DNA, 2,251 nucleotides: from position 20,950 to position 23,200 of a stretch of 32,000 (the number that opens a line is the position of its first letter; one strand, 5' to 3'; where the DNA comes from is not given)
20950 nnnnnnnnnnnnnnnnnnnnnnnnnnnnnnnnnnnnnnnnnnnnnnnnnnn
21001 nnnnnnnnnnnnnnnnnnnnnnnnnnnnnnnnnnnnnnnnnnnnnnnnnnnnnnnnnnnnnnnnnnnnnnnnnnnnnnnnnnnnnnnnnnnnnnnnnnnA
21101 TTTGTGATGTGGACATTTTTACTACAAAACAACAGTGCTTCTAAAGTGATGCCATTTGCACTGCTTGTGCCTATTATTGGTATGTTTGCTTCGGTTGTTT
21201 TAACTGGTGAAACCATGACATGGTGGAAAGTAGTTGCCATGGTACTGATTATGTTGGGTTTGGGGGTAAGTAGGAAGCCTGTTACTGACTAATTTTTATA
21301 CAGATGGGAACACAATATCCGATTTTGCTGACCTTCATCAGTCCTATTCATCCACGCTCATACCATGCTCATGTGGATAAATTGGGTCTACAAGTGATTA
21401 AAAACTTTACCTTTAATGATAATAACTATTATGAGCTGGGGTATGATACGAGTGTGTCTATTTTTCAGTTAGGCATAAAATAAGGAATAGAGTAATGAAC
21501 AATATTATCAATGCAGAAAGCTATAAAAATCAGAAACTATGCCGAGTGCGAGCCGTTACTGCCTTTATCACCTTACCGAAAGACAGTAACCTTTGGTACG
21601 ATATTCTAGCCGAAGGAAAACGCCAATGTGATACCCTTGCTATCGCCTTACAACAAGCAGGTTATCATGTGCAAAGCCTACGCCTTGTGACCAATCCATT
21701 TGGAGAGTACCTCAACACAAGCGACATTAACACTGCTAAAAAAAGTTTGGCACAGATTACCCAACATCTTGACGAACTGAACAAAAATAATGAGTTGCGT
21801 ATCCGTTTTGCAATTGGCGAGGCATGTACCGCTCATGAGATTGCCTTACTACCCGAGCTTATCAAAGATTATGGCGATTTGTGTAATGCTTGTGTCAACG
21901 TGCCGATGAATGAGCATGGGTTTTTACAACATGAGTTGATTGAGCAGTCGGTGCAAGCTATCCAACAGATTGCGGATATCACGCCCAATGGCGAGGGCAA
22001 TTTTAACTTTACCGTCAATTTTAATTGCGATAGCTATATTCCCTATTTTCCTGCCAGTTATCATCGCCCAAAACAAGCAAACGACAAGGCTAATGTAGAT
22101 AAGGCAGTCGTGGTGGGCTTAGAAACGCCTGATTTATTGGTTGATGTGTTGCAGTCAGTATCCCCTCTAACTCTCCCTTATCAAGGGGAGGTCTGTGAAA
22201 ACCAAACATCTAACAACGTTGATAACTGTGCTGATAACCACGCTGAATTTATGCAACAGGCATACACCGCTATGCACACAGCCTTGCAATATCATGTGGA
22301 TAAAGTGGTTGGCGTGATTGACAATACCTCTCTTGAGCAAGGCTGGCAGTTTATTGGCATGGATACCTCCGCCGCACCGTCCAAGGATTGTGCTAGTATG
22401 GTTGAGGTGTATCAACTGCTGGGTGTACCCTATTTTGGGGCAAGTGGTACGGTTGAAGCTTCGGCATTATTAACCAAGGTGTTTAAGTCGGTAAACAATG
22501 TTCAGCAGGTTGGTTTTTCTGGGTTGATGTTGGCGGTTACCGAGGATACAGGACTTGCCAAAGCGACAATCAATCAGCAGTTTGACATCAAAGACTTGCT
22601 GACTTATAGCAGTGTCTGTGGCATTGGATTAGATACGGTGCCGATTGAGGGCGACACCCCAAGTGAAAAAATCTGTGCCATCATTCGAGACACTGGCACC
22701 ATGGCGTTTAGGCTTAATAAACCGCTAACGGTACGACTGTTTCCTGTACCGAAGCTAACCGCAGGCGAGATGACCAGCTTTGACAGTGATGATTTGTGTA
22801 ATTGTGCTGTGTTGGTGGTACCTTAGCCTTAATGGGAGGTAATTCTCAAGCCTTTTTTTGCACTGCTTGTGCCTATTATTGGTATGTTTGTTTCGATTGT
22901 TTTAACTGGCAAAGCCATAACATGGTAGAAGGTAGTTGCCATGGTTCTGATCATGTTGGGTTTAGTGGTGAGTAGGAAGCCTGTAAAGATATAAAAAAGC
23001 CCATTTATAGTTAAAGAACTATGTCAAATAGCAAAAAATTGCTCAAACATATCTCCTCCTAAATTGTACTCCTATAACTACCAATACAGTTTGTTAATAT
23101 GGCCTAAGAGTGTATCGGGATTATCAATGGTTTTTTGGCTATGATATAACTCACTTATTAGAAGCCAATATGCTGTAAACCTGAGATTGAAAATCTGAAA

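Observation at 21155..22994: DUF711 gene carried on a 1.57-kb insert at the 3' end of the EamA transporter gene, bracketed by a 128-bp imperfect direct repeat that rebuilds the gene end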

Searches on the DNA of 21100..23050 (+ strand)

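Call 49: search_dna_similar(query=window:21100-23050:+, collection=plasmids, mode=distant, max_rows=10)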
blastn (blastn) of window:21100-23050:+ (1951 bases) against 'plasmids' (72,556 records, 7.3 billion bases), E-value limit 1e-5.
No match.
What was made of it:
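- On Integrative element / genomic island at a gene 3' end (including integrase-less cis-mobilisable elements): No plasmid match (call 49).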

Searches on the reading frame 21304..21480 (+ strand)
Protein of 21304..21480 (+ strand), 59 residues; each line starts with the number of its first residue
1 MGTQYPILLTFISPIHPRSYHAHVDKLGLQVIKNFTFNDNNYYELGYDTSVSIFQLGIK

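Call 5: search_protein_families(library=pfam, proteins=[window:21304-21480:+])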
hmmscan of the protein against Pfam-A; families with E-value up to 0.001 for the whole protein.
window:21304-21480:+ (59 aa): 0 families

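Call 20: search_protein_families(library=pfam, proteins=[window:21304-21480:+], max_evalue=0.1)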
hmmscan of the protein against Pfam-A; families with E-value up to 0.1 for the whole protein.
window:21304-21480:+ (59 aa): 0 families
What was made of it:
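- On Transposon / insertion sequence: No transposase domain (calls 5, 20).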
